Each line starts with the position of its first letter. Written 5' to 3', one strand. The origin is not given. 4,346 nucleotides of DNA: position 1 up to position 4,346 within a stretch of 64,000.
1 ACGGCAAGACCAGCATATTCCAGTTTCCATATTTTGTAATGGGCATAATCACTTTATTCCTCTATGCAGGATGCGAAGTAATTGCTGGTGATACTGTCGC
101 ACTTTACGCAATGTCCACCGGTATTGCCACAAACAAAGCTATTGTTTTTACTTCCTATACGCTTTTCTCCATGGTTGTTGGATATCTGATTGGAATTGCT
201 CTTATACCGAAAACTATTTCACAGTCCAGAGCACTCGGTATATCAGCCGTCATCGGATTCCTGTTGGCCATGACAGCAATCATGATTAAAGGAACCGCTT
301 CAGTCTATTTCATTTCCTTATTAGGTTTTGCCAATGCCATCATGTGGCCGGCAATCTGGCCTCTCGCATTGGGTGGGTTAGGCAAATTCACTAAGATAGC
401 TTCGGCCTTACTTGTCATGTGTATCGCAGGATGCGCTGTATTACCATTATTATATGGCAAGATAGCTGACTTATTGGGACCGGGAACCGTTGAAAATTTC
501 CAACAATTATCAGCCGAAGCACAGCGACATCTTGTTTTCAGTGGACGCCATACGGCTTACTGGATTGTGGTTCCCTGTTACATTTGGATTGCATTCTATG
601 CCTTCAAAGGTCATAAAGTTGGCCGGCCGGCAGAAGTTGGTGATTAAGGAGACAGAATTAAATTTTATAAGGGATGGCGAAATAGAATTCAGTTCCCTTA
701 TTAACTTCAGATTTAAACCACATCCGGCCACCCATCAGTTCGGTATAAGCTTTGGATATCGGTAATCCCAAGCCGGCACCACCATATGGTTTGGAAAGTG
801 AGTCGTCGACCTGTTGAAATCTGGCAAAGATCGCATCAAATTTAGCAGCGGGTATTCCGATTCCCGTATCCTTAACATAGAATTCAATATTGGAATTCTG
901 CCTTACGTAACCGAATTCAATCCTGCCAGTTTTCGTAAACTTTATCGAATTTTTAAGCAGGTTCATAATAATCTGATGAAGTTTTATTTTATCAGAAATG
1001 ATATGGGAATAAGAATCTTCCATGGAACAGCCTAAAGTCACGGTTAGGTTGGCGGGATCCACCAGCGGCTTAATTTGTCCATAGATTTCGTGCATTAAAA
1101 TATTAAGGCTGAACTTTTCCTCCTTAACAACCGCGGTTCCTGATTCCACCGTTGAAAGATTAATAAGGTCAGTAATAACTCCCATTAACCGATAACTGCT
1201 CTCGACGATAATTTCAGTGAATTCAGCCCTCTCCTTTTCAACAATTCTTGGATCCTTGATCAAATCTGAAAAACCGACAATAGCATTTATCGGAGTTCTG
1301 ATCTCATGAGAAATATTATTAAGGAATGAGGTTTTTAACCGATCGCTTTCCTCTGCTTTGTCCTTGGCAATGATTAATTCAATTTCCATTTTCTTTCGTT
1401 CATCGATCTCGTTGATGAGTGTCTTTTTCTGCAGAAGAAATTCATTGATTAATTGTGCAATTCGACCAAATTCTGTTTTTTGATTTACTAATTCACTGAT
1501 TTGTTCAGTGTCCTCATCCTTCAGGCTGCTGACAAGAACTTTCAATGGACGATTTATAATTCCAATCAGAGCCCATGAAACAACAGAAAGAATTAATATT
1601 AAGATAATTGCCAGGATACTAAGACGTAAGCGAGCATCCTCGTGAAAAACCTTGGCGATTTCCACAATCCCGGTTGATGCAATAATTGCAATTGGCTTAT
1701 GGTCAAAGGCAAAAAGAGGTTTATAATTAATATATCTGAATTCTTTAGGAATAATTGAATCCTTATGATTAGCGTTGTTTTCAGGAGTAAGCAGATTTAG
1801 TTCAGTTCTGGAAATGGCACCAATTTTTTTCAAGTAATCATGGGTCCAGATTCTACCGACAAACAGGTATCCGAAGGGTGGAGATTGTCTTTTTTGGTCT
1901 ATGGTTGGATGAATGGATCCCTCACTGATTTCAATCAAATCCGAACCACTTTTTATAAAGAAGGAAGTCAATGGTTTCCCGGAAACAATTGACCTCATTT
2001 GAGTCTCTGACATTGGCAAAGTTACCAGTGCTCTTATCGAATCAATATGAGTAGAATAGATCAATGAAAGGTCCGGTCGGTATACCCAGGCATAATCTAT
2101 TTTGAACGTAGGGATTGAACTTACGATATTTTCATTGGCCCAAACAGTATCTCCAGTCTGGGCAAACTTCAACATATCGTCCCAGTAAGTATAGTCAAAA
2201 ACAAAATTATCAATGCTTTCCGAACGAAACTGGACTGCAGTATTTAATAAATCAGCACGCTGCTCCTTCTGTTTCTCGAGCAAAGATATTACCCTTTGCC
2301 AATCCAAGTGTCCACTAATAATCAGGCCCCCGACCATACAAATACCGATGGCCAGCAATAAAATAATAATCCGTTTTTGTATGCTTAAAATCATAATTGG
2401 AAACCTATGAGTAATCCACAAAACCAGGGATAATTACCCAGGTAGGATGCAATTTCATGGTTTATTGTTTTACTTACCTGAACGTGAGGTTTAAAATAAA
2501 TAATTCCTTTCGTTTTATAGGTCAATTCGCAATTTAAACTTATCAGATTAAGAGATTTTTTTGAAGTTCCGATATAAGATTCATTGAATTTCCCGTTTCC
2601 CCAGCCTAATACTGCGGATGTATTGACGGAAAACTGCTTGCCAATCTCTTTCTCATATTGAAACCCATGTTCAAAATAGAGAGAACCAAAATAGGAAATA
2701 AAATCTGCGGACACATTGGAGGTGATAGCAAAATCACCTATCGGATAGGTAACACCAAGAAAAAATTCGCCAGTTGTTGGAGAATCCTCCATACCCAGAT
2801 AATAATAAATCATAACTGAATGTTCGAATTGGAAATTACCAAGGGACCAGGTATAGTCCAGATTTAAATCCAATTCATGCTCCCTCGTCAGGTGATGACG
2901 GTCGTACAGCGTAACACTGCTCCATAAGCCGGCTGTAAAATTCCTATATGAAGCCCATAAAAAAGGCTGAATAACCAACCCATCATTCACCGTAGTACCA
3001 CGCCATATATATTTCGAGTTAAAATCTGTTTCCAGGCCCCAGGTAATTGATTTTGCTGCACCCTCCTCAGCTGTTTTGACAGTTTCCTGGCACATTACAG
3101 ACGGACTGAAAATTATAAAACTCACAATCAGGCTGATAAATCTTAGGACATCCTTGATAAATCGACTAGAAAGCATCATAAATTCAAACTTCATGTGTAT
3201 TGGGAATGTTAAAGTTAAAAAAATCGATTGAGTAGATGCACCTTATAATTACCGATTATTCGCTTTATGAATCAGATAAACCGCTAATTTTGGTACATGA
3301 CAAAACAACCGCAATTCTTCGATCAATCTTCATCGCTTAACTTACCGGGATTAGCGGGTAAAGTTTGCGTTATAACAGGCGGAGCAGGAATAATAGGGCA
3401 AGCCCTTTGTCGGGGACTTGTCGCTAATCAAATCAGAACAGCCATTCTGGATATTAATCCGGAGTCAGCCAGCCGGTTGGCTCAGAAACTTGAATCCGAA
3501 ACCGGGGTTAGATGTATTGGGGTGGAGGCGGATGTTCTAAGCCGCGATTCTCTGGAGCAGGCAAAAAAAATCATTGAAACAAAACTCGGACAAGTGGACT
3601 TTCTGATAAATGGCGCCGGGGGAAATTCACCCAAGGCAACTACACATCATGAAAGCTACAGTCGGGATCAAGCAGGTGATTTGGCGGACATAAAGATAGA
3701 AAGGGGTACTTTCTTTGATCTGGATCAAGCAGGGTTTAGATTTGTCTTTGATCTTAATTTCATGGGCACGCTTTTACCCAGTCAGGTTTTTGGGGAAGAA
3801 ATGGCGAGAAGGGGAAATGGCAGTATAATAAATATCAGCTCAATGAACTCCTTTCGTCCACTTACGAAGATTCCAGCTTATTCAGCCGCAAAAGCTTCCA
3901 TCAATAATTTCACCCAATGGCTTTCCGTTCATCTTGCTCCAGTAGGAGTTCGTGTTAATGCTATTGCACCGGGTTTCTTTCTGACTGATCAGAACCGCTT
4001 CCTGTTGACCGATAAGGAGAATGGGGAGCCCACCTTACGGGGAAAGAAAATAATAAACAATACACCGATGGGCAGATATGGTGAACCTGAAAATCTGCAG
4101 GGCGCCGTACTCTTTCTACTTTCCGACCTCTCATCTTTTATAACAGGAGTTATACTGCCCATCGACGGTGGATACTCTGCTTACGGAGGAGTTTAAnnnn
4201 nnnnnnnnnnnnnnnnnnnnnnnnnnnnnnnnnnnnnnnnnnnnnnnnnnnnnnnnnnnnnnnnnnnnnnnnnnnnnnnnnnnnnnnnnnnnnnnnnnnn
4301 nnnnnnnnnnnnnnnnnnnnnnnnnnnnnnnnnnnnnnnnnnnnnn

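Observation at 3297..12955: Eight-gene sugar-acid operon that could route hexuronates to 6-phosphogluconate instead of KDG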

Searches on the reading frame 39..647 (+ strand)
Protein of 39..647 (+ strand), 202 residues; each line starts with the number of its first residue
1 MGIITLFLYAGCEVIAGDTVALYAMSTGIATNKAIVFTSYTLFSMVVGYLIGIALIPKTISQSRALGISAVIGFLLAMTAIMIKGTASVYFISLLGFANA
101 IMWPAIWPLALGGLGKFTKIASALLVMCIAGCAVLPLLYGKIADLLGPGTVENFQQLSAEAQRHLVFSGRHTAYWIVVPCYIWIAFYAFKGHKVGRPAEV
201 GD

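Call 74: search_protein_families(library=pfam, proteins=[window:39-647:+], max_evalue=0.01)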
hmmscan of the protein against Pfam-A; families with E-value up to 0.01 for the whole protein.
window:39-647:+ (202 aa): 0 families
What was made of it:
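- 39..647 (+): 3' part of an MFS transporter gene, cut by the window start. Candidate uronate or hexonate importer. The 202-aa fragment alone has no Pfam hit (call 74).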

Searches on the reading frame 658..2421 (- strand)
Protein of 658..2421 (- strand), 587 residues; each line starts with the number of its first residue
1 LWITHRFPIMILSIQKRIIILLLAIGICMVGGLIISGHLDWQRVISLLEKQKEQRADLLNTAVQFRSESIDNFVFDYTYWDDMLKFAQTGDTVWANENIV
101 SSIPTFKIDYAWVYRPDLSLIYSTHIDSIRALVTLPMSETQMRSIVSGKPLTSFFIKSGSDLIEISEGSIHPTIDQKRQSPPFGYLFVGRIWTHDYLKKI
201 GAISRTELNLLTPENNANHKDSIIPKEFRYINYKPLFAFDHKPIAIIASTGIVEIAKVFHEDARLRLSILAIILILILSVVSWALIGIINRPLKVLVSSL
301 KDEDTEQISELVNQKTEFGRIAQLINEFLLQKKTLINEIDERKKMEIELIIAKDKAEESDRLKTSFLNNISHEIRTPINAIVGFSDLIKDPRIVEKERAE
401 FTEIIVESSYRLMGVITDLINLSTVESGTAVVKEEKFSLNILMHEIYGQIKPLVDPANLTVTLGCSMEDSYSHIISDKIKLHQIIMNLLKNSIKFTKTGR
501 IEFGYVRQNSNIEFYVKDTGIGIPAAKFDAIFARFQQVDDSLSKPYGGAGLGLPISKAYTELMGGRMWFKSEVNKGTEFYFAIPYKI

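Call 3: search_protein_families(library=pfam, proteins=[window:658-2421:-])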
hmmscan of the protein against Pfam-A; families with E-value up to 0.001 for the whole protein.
window:658-2421:- (587 aa): 3 families
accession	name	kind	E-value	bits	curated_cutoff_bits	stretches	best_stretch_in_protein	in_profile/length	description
PF02518.31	HATPase_c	-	3.6e-25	89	26.4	1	477-586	2-110/111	Histidine kinase-, DNA gyrase B-, and HSP90-like ATPase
PF05228.19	CHASE4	-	3e-16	60.3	26.2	1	63-209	2-138/140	CHASE4 domain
PF00512.31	HisKA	-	5.4e-16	58.8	26.9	1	363-428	2-66/66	His Kinase A (phospho-acceptor) domain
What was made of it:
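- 658..2421 (-): CHASE4 sensor histidine kinase, divergent from the operon. Possible regulator; association uncertain. Pfam CHASE4, HisKA and HATPase_c (call 3).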

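Call 4: search_protein_families(library=ncbifam, proteins=[window:658-2421:-])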
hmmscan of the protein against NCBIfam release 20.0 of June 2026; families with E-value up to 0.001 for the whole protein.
window:658-2421:- (587 aa): 69 families (the best 25 are shown)
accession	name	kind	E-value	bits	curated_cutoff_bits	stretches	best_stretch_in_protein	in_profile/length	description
NF011874.0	PRK15347.1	equivalog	2.3e-55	188.1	852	1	265-585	297-614/921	two component system sensor kinase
NF041947.1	LuxQ_Vibrio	equivalog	2.7e-54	184.3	1200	1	350-586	459-697/843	quorum-sensing autoinducer 2 sensor kinase/phosphatase LuxQ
NF046044.1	PnpS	equivalog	3.7e-54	184.2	400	1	337-584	142-390/390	two-component system histidine kinase PnpS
TIGR02956.1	TMAO_torS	equivalog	2.3e-53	181.6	676.5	1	341-585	441-682/967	TMAO reductase system sensor histidine kinase/response regulator TorS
NF008318.0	PRK11107.1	equivalog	2e-52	178.4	890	1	346-585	276-518/920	two-component sensor histidine kinase BarA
NF047874.1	MASE3_PAS_HK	subfamily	6.1e-50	170.7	560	1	335-586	371-626/655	MASE3 domain-containing sensor histidine kinase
NF038297.2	hybrid_HK_HrmK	equivalog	3.3e-47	161.5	725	1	314-586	183-458/607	hybrid histidine kinase/response regulator HrmK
NF033092.0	HK_WalK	equivalog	1.2e-46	159.5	725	1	354-585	363-594/594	cell wall metabolism sensor histidine kinase WalK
TIGR02966.1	phoR_proteo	equivalog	1.1e-45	156.2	334.2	1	346-582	96-332/333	phosphate regulon sensor histidine kinase PhoR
NF008302.0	PRK11091.1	equivalog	5.5e-43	147.2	838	1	352-584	272-504/779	aerobic respiration two-component sensor histidine kinase ArcB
NF008099.0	PRK10841.1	equivalog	1.3e-41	142.3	920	1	338-584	445-689/949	two-component system sensor histidine kinase RcsC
NF045901.1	HisKinLetSLeg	equivalog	1.5e-38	132.4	1650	1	339-581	269-514/906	two-component system sensor histidine kinase LetS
NF047465.1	hybrid_HK_LvrA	exception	1.3e-36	126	1200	1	319-586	158-423/819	hybrid histidine kinase/response regulator LvrA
NF008543.0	PRK11466.1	equivalog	1.4e-35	122.4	982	1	341-585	422-662/914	TMAO reductase system sensor histidine kinase/response regulator TorS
NF041735.1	hist_kin_RppB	equivalog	2.9e-35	121.9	400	1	363-584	216-438/438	two-component system sensor histidine kinase RppB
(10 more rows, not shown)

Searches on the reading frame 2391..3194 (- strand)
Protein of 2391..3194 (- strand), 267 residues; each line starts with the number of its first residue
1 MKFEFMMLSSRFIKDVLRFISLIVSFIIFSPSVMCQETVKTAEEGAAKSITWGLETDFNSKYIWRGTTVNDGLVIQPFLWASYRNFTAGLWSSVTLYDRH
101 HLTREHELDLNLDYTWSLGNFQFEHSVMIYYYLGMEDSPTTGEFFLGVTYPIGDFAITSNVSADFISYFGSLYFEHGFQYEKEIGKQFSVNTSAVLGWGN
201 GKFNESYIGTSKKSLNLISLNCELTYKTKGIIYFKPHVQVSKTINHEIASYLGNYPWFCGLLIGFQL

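Call 3: search_protein_families(library=pfam, proteins=[window:2391-3194:-])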
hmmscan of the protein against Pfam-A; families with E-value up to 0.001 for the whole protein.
window:2391-3194:- (267 aa): 0 families

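Call 4: search_protein_families(library=ncbifam, proteins=[window:2391-3194:-])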
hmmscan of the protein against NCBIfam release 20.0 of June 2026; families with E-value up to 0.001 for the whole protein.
window:2391-3194:- (267 aa): 0 families

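Call 74: search_protein_families(library=pfam, proteins=[window:2391-3194:-], max_evalue=0.01)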
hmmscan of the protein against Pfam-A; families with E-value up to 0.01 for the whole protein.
window:2391-3194:- (267 aa): 0 families

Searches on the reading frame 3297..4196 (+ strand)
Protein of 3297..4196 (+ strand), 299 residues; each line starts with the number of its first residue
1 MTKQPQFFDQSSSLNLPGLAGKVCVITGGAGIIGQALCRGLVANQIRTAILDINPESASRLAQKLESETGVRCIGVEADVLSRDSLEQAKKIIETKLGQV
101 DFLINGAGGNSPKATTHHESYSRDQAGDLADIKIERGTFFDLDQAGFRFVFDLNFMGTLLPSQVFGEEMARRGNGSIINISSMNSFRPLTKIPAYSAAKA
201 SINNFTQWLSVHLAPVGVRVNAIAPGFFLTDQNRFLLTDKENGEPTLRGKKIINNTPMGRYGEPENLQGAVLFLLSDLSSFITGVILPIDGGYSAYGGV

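Call 3: search_protein_families(library=pfam, proteins=[window:3297-4196:+])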
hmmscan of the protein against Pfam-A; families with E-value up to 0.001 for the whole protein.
window:3297-4196:+ (299 aa): 4 families
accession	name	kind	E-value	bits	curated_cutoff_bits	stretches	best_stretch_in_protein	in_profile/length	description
PF13561.12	adh_short_C2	-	2.2e-44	152.3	27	2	136-294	86-236/236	Enoyl-(Acyl carrier protein) reductase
PF00106.31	adh_short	-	1.6e-43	148.9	26.6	1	22-236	1-190/195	short chain dehydrogenase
PF08659.16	KR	-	7.2e-06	26.5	22.6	1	24-115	3-97/180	KR domain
PF01370.27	Epimerase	-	0.00015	21.7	20.9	1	25-108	2-73/240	NAD dependent epimerase/dehydratase family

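Call 4: search_protein_families(library=ncbifam, proteins=[window:3297-4196:+])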
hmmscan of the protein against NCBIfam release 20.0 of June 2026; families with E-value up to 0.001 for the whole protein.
window:3297-4196:+ (299 aa): 220 families (the best 25 are shown)
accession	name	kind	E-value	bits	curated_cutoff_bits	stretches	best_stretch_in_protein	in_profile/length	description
NF006132.0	PRK08277.1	subfamily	1.1e-112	376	281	1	18-299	7-280/280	D-mannonate oxidoreductase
NF005559.1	PRK07231.1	subfamily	1.9e-51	175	215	2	133-294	91-248/249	glucose 1-dehydrogenase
NF004791.0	PRK06138.1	equivalog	5.6e-44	150.3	312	2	136-295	94-251/252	SDR family oxidoreductase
NF006070.0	PRK08213.1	subfamily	1.8e-41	142.4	279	2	145-295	111-258/259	gluconate 5-dehydrogenase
NF004198.0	PRK05653.1-3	equivalog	2.6e-41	141.7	296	1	19-293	5-246/248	3-oxoacyl-ACP reductase FabG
NF005067.0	PRK06484.1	equivalog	2.6e-41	141.7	713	1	20-297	272-515/524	short chain dehydrogenase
NF009466.0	PRK12826.1-2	subfamily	3.5e-41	141.3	222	1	22-293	4-244/248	3-oxoacyl-ACP reductase FabG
NF005853.0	PRK07774.1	equivalog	5.4e-41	140.6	303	2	141-293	104-246/250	SDR family oxidoreductase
NF053701.1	CsHdxCHCADhChcB2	equivalog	2.3e-40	138.6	350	2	132-295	89-244/245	cis-4-hydroxycyclohexanecarboxylate dehydrogenase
TIGR01832.1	kduD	equivalog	1e-39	136.6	338.85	2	134-294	91-246/248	2-dehydro-3-deoxy-D-gluconate 5-dehydrogenase KduD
NF005488.0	PRK07097.1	equivalog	1.2e-39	136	369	2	134-298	98-262/266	gluconate 5-dehydrogenase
NF005309.0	PRK06841.1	subfamily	1.3e-38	133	286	2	145-294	111-253/255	GolD/DthD family dehydrogenase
NF005390.0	PRK06935.1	equivalog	1.9e-38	132.3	369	2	134-294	102-256/258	2-dehydro-3-deoxy-D-gluconate 5-dehydrogenase KduD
NF005472.0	PRK07067.1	equivalog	2e-38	132.4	338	2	141-292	98-253/257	L-iditol 2-dehydrogenase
NF005469.0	PRK07063.1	equivalog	2.3e-38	132.2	306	2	145-295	108-256/260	SDR family oxidoreductase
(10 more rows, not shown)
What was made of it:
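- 3297..4196 (+): SDR-type fructuronate reductase / D-mannonate oxidoreductase (UxuB-like). NF006132, 376 bits against a cut-off of 281 (call 4).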

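Call 76: search_solved_structures(query=window:3297-4196:+, max_evalue=1e-40)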
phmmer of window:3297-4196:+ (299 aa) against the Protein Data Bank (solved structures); distinct sequences matched with E-value up to 1e-40: 1.
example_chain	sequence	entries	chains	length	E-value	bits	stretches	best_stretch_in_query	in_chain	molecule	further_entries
4wuv_A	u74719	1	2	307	1.1e-83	284.3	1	18-299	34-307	2-hydroxycyclohexanecarboxyl-CoA dehydrogenase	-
